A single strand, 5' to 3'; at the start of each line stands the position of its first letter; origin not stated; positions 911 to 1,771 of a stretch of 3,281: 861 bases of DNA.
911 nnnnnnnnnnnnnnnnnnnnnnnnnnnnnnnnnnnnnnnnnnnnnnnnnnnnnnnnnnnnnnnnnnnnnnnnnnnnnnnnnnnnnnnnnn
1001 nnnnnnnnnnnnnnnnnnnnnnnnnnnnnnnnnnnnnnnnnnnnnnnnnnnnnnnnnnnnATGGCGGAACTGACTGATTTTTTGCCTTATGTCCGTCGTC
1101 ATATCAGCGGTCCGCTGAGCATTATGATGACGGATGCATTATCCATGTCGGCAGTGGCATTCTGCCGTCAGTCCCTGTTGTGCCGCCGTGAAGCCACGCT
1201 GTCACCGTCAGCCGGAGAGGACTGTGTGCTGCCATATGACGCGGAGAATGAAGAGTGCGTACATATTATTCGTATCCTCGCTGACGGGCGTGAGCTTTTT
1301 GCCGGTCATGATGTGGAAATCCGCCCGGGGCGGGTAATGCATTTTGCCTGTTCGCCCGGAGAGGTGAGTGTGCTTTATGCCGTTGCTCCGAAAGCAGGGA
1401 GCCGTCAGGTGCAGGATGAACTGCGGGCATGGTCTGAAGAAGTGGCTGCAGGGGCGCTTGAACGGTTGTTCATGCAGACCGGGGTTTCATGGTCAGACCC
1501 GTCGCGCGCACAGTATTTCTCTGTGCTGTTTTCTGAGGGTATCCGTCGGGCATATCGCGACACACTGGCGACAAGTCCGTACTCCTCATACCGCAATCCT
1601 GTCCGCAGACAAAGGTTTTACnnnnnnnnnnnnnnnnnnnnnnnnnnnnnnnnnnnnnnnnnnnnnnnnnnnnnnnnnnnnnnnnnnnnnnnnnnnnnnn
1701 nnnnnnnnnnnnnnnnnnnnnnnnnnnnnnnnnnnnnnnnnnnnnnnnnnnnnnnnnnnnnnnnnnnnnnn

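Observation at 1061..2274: Chain of overlapping gene junctions indicating translational coupling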

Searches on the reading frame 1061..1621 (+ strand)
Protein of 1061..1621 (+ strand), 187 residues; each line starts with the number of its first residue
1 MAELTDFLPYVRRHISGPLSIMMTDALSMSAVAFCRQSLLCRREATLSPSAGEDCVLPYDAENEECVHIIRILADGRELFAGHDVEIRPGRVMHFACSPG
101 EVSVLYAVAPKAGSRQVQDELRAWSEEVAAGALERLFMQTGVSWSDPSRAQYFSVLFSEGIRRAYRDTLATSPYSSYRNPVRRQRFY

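Call 7: search_protein_families(proteins=[window:1061-1621:+], library=ncbifam, max_evalue=0.1)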
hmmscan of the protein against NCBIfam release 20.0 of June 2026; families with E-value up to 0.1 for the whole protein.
window:1061-1621:+ (187 aa): 0 families

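Call 8: search_protein_families(proteins=[window:1061-1621:+], library=phrogs, max_evalue=0.01)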
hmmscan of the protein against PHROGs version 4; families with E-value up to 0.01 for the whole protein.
window:1061-1621:+ (187 aa): 1 family
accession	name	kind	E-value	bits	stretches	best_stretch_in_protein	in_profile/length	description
phrog_437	-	head and packaging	1.6e-75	254.1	1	1-186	1-202/203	virion structural protein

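Call 9: search_solved_structures(query=window:1061-1621:+, max_evalue=1, show_alignments=2)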
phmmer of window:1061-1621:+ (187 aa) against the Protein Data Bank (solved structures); distinct sequences matched with E-value up to 1: 1.
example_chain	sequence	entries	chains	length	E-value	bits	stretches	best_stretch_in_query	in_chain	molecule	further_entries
8jov_G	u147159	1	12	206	0.013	18.6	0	99-182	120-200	gp81 of phage GP4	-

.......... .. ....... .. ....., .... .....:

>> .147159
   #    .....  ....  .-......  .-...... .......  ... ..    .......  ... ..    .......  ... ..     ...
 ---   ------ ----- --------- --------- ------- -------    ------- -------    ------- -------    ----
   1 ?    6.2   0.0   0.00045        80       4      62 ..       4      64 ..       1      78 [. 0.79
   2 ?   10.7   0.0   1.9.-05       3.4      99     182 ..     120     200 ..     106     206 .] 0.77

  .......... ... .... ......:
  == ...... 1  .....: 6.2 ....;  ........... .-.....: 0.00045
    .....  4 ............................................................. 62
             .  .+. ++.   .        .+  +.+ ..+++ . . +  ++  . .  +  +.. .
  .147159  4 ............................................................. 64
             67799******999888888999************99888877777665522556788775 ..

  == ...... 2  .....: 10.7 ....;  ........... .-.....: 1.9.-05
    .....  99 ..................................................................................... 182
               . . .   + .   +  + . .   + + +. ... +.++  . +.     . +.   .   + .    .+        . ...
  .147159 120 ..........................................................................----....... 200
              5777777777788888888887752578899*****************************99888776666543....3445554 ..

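Call 34: find_related_loci(query=window:1061-1621:+, collection=viral_contigs, flank=2500)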
Query window:1061-1621:+ (187 aa) in viral_contigs; peptide patterns used: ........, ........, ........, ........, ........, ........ (x = any residue, [..] = any of these).
60 stretches matched a pattern; 56 encode a relative of the query (tblastn E <= 1e-3); 54 distinct loci.
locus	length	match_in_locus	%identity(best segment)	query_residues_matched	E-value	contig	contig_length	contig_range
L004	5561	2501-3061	100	1-187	2e-126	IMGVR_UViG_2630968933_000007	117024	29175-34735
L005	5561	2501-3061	100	1-187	2e-126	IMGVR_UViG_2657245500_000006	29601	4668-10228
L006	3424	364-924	99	1-187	1e-127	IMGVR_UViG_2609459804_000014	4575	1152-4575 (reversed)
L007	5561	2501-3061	100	1-187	6e-126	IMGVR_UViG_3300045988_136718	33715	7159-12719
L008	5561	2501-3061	100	1-187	6e-126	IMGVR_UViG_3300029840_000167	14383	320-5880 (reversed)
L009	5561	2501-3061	100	1-187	6e-126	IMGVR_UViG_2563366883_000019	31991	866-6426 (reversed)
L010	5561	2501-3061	99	1-187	1e-125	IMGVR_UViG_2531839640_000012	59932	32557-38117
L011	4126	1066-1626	99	1-187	3e-126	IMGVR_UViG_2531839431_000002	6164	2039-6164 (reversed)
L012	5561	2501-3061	99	1-187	1e-125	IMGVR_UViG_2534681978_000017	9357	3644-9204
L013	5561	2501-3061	99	1-187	1e-125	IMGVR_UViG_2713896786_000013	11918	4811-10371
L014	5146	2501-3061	99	1-187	1e-125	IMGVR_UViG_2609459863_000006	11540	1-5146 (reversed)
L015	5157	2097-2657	99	1-187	1e-125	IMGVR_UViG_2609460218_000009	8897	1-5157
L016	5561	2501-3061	99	1-187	1e-125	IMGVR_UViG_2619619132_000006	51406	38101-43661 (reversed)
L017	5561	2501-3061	99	1-187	6e-125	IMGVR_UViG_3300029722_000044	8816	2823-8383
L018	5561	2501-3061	99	1-187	1e-124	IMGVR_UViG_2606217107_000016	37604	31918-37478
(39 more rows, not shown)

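Call 35: find_homologous_proteins(query=window:1061-1621:+, max_evalue=0.001)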
Query window:1061-1621:+ (187 aa): 19 proteins with E <= 0.001 among 195 candidates.
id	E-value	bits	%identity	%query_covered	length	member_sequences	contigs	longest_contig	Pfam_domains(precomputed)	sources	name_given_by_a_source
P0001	8.6e-119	412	99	100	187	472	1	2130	-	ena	-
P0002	1.0e-101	356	86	100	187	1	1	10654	-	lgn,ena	-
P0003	1.6e-95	336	82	100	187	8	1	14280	-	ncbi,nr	ncbi:hypothetical protein NIT42_004842 [Escherichia coli]|nr:hypothetical protein [Escherichia coli]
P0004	9.9e-93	327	79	100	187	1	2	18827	-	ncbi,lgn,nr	ncbi:TPA: hypothetical protein IGZ65_004276 [Escherichia coli]|nr:hypothetical protein [Escherichia 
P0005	1.7e-92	326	79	100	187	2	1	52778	-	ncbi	ncbi:TPA: hypothetical protein ACXKGF_004381 [Escherichia coli]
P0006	1.9e-92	326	80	100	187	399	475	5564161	-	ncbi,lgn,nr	ncbi:hypothetical protein CW421_004678 [Escherichia coli]|nr:hypothetical protein [Escherichia coli]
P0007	6.4e-92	324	80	100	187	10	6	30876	-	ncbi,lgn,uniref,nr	ncbi:hypothetical protein [Escherichia coli]|uniref:hypothetical protein n=1 Tax=Escherichia coli Ta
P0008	1.4e-91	323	79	100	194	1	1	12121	PF24175.3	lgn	-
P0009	3.2e-84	299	79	93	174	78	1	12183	-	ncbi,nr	ncbi:hypothetical protein MN352_004510, partial [Escherichia coli]|nr:hypothetical protein [Escheric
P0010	8.3e-81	288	98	72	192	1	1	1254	-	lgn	-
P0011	2.4e-65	238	85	67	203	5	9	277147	-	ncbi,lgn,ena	-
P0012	6.0e-62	227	98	57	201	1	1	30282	-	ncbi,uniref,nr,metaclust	ncbi:hypothetical protein [Escherichia coli]|uniref:hypothetical protein n=1 Tax=Escherichia coli Ta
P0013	1.4e-60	222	76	74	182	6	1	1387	-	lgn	-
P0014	5.1e-56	207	74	71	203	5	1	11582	-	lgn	-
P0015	2.7e-54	202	74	69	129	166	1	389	-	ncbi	ncbi:hypothetical protein MHC94_RS27185, partial [Escherichia coli]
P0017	4.2e-50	188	52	100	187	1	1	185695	-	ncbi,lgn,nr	ncbi:hypothetical protein KD625_002967 [Salmonella enterica subsp. enterica serovar Bonariensis]|nr:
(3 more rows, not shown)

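Call 44: profile_search(protein=window:1061-1621:+)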
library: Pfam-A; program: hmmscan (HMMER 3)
A. the first sequence (187 residues): domains with independent E <= 10: 1; with E <= 0.001: 0
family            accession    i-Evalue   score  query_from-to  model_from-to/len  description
TrkA_C            PF02080.26       0.34    11.3      67-106        28-67/71  TrkA-C domain

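Call 50: search_protein_representatives(protein=window:1061-1621:+)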
Query: 187 residues. Proteins with E-value up to 0.001 (for the whole library): 210; up to 1e-10: 25; up to 1e-30: 4. The best 150 are listed.
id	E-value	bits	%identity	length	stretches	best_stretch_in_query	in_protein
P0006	6.0e-93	325.9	80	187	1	1-187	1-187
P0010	2.6e-81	288.0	94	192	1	1-141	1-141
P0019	1.5e-40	155.3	94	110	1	1-78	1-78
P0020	2.0e-39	151.5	91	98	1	1-81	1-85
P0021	2.3e-26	109.0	42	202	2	78-187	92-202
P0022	3.7e-25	105.1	35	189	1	2-186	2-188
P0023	7.4e-23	97.6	35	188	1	1-187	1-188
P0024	2.0e-22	96.2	36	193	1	6-187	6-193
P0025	3.8e-22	95.3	35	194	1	4-187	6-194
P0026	8.4e-22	94.2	36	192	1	2-187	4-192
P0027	4.1e-17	78.9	100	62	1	1-42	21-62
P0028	5.6e-17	78.4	68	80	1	22-81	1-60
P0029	7.3e-17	78.1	33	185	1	1-187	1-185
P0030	9.6e-17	77.7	30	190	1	5-187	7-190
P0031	1.1e-15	74.2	31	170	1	25-187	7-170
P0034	5.2e-13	65.5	27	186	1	3-181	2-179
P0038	5.8e-12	62.1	31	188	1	4-175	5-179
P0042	1.2e-10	57.8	33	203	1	4-187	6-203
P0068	1.9e-07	47.4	33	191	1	1-166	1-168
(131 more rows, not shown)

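Call 53: find_encoding_contigs(protein=P0022, flank=3000, max_places=2)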
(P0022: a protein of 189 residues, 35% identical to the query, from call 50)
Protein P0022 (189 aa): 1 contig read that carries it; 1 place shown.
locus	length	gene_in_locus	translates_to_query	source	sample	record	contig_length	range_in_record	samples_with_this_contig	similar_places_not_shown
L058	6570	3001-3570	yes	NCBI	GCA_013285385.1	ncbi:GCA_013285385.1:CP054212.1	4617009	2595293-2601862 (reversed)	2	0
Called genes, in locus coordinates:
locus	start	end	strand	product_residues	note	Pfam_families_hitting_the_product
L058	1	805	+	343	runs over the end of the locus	-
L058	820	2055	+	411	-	PF13252:Phage_capsid_3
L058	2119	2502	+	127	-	-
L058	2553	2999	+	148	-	-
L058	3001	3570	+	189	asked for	-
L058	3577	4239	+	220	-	PF24175:SU10_adaptor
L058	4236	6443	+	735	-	PF08400:phage_tail_N, PF13620:CarboxypepD_reg, PF25670:Phage_tail_C_2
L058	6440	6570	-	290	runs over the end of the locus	PF25670:Phage_tail_C_2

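Call 54: find_encoding_contigs(protein=P0025, flank=3000, max_places=2)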
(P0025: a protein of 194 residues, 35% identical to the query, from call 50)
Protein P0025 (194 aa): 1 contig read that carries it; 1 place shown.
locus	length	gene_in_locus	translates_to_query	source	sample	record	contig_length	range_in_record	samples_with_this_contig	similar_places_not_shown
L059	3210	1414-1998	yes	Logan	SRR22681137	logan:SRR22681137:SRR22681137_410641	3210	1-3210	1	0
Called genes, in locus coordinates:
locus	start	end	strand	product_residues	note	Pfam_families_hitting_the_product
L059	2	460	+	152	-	?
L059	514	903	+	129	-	-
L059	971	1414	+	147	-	-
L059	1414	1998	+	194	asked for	-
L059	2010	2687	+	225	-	PF24175:SU10_adaptor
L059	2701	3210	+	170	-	?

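Call 55: find_encoding_contigs(protein=P0029, flank=3000, max_places=2)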
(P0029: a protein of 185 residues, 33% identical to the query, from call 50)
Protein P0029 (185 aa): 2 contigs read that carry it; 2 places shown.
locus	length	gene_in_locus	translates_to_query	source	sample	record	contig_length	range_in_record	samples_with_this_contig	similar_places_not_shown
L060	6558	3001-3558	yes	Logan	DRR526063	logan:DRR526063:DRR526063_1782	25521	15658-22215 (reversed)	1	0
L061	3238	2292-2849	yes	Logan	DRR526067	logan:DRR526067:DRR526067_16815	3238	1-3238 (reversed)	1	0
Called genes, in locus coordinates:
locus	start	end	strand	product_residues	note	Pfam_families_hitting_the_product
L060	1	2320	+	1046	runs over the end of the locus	PF00801:PKD (faint), PF26918:Ig_Eae (faint), PF07679:I-set (faint), PF13895:Ig_2 (faint), PF13927:Ig_3 (faint), PF00047:ig (faint), PF25354:Ig_NUP210_16th (faint), PF02368:Big_2 (weak)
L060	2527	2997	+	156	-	-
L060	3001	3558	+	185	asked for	-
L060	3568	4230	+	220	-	PF24175:SU10_adaptor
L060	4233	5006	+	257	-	-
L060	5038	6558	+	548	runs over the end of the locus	-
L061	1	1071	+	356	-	?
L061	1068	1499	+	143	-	-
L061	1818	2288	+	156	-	-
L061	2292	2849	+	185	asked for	-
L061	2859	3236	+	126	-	?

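Call 56: find_encoding_contigs(protein=P0034, flank=3000, max_places=2)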
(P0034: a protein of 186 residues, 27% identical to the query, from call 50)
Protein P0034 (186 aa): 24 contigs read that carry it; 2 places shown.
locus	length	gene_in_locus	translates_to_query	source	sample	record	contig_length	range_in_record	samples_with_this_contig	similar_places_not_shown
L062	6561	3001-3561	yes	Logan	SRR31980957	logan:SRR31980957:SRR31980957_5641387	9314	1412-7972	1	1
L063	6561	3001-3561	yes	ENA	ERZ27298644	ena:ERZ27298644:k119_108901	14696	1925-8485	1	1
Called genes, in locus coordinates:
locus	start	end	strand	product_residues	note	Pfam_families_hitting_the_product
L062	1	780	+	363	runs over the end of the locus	-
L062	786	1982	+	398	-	PF13252:Phage_capsid_3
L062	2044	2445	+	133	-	-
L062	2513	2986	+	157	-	-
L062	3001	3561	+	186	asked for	-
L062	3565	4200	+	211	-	PF24175:SU10_adaptor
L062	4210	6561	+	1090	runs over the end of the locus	-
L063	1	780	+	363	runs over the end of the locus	-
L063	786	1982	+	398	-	PF13252:Phage_capsid_3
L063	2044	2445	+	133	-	-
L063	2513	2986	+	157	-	-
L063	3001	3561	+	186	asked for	-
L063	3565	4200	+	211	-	PF24175:SU10_adaptor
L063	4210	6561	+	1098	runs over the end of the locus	-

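Call 57: find_encoding_contigs(protein=P0038, flank=3000, max_places=1)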
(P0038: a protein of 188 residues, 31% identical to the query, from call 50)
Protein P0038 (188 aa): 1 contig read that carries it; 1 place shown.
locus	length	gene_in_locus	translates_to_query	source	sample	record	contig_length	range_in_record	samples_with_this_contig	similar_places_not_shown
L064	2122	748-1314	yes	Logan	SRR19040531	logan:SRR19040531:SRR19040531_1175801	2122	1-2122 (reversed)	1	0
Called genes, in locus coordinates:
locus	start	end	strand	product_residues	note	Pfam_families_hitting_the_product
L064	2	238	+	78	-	?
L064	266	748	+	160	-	-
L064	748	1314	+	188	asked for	-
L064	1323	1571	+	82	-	-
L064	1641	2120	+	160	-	?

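Call 58: find_encoding_contigs(protein=P0068, flank=3000, max_places=1)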
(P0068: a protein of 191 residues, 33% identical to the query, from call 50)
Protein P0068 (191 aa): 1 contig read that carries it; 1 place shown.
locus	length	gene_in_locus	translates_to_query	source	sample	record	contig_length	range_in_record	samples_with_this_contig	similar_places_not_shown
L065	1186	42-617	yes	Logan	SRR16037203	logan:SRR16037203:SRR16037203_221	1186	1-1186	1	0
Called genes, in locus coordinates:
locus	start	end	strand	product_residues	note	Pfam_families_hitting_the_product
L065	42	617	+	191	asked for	-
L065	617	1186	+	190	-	?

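Call 59: find_encoding_contigs(protein=P0017, flank=3000, max_places=1)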
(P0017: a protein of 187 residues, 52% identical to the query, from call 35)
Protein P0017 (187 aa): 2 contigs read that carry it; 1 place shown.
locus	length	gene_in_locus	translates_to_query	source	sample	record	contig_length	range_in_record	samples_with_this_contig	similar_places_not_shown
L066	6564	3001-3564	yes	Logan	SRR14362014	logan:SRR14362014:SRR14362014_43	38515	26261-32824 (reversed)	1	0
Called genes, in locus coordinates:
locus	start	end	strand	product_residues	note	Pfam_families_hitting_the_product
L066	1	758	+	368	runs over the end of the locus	-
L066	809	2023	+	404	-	PF13252:Phage_capsid_3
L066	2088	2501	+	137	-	-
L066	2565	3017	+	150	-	-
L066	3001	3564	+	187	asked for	-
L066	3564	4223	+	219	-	PF24175:SU10_adaptor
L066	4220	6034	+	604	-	PF08400:phage_tail_N, PF13620:CarboxypepD_reg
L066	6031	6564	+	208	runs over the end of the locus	PF14301:DUF4376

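Call 60: find_encoding_contigs(protein=P0042, flank=3000, max_places=1)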
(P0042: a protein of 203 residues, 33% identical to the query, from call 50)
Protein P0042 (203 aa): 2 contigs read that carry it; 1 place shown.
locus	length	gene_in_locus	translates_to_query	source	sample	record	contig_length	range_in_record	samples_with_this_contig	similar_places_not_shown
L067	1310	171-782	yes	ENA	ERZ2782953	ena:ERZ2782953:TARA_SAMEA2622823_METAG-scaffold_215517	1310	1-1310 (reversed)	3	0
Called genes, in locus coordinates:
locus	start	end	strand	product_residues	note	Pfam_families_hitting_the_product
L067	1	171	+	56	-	?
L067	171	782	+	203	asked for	-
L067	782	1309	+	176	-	?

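Call 67: search_solved_structures(query=A1, max_evalue=1, show_alignments=2)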
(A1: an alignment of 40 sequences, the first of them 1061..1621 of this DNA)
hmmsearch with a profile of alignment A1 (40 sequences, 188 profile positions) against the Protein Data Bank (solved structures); distinct sequences matched with E-value up to 1: 1.
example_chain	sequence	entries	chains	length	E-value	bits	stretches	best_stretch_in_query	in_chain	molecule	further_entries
8jov_G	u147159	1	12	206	1.2e-27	100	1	1-175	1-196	gp81 of phage GP4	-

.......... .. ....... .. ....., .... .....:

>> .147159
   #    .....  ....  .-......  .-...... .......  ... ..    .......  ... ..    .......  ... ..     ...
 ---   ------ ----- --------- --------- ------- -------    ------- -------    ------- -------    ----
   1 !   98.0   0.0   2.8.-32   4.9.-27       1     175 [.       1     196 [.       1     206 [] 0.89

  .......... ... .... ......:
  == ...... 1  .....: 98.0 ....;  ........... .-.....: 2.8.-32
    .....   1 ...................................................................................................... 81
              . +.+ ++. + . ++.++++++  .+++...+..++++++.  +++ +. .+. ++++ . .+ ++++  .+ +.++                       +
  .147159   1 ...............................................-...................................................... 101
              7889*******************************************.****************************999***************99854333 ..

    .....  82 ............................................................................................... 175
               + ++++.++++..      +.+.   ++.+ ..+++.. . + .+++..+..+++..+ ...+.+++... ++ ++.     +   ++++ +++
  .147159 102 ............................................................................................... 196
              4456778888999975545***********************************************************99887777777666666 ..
